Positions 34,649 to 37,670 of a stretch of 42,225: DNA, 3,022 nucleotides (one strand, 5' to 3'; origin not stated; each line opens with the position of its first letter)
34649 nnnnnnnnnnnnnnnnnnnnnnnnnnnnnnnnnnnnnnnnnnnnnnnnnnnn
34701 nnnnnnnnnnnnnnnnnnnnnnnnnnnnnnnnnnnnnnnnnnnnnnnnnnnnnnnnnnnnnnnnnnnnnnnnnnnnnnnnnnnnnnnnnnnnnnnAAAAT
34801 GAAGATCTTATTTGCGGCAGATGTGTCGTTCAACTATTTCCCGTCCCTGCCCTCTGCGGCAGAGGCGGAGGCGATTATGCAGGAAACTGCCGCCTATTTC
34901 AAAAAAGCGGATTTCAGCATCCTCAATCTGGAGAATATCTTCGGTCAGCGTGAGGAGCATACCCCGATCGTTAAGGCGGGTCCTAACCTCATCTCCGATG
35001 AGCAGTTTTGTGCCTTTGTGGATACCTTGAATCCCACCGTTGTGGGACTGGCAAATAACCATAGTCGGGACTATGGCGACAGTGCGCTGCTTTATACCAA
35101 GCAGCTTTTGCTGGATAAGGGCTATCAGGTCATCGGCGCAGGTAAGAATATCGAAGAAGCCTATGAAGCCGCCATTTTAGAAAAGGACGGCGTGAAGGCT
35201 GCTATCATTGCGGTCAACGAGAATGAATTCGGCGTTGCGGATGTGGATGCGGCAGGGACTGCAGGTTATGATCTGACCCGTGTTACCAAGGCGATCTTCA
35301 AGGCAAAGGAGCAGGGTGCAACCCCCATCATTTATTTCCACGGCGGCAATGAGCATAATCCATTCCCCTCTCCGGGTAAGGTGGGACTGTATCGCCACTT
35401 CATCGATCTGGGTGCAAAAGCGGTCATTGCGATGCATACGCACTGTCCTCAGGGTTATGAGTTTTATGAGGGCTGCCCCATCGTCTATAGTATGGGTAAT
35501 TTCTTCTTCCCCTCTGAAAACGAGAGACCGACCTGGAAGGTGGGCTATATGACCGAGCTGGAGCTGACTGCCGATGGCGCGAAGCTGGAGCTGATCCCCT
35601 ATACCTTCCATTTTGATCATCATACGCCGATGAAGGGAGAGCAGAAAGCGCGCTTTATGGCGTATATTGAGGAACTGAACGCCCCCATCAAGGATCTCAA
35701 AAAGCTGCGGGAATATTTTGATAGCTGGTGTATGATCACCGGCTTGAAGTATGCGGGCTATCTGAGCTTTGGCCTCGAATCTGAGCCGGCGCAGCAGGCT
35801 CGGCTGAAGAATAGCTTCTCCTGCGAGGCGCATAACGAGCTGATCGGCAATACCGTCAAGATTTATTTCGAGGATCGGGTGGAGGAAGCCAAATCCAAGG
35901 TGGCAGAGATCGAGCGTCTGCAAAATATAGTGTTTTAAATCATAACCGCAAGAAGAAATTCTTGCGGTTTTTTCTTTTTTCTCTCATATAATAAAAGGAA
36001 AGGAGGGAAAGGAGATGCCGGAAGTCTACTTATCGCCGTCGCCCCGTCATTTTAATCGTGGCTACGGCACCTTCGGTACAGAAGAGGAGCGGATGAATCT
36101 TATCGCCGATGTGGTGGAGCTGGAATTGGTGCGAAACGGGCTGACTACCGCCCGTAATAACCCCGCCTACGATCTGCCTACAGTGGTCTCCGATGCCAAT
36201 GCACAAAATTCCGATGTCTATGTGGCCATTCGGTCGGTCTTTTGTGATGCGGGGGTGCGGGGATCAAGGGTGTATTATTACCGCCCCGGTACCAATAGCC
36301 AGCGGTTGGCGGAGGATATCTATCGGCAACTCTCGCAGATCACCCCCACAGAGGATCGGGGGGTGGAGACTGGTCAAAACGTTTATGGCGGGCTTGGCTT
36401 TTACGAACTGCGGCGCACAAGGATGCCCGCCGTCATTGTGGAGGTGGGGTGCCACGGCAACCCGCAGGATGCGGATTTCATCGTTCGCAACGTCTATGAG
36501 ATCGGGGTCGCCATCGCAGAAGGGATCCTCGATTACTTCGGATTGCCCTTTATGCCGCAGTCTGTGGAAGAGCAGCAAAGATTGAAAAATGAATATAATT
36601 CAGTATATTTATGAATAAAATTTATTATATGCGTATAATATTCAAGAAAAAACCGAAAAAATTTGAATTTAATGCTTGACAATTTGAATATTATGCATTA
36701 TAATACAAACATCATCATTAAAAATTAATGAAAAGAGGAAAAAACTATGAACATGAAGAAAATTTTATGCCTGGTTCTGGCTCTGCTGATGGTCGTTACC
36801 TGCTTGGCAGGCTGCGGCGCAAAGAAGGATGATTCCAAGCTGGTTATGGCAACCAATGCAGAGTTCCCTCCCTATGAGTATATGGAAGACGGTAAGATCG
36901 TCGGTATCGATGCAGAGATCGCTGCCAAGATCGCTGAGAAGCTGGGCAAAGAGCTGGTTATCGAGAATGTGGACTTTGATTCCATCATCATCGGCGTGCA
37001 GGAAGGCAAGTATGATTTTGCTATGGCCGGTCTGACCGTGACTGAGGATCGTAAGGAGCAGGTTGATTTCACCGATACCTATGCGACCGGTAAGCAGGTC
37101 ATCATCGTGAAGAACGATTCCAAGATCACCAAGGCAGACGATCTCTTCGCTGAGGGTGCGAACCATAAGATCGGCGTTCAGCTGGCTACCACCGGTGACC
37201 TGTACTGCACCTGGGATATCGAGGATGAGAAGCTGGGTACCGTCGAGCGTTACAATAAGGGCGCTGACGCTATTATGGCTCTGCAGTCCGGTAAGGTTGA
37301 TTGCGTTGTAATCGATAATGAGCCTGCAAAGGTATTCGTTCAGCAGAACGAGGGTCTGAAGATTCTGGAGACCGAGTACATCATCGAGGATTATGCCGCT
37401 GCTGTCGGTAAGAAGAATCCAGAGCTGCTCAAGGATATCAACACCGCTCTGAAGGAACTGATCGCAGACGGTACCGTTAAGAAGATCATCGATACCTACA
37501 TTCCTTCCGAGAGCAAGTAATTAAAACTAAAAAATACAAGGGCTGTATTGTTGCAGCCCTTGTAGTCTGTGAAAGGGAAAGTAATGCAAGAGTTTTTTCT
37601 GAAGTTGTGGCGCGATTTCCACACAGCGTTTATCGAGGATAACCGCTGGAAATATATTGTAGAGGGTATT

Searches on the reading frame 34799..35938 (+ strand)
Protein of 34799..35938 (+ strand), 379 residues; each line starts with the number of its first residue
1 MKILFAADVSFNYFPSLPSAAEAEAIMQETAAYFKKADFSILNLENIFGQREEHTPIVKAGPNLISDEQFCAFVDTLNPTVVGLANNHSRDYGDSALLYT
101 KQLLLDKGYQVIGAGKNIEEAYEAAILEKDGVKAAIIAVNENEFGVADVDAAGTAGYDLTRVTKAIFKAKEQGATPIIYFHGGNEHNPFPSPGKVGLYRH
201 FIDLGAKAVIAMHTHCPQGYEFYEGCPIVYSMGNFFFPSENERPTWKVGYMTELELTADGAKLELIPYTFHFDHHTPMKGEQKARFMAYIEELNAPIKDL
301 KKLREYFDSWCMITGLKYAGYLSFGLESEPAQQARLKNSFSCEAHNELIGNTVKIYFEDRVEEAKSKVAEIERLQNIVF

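Call 55: search_protein_families(library=pfam, proteins=[window:34799-35938:+], max_evalue=0.00001)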
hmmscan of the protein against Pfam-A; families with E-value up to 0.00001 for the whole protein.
window:34799-35938:+ (379 aa): 1 family
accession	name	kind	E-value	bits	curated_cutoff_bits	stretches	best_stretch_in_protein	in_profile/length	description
PF09587.15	PGA_cap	-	3.1e-45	155.1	27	1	22-238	24-254/255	Bacterial capsule synthesis protein PGA_cap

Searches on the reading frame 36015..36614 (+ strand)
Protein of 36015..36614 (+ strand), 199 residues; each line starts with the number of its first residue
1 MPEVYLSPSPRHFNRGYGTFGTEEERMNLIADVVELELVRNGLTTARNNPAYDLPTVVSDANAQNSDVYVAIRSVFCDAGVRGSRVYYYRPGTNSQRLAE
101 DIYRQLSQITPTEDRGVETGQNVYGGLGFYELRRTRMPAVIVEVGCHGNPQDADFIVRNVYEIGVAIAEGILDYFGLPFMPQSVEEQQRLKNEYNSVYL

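Call 55: search_protein_families(library=pfam, proteins=[window:36015-36614:+], max_evalue=0.00001)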
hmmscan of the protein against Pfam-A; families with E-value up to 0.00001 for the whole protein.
window:36015-36614:+ (199 aa): 1 family
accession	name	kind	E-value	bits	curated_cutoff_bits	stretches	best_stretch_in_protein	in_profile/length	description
PF01520.23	Amidase_3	-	1.3e-16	61.6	27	1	22-172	20-173/174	N-acetylmuramoyl-L-alanine amidase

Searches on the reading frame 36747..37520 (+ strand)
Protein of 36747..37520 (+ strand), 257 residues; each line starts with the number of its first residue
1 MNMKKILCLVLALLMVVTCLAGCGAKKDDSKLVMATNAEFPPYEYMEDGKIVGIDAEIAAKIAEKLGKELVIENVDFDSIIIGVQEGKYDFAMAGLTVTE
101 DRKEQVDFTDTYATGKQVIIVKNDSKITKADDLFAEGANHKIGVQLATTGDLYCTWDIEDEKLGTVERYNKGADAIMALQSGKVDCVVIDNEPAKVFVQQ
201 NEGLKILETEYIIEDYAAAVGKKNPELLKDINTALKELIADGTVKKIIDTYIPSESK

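Call 55: search_protein_families(library=pfam, proteins=[window:36747-37520:+], max_evalue=0.00001)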
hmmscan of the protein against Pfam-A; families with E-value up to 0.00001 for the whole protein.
window:36747-37520:+ (257 aa): 3 families
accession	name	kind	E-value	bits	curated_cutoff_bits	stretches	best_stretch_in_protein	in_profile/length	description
PF00497.25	SBP_bac_3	-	1.9e-38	131.6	26.4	1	32-252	1-130/132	Bacterial extracellular solute-binding proteins, family 3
PF12974.12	Phosphonate-bd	-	8.4e-09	35.6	27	1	57-247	18-225/242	ABC transporter, phosphonate, periplasmic substrate-binding protein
PF10613.14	Lig_chan-Glu_bd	-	5.6e-06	26.9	30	0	58-123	49-113/115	Ligated ion channel L-glutamate- and glycine-binding site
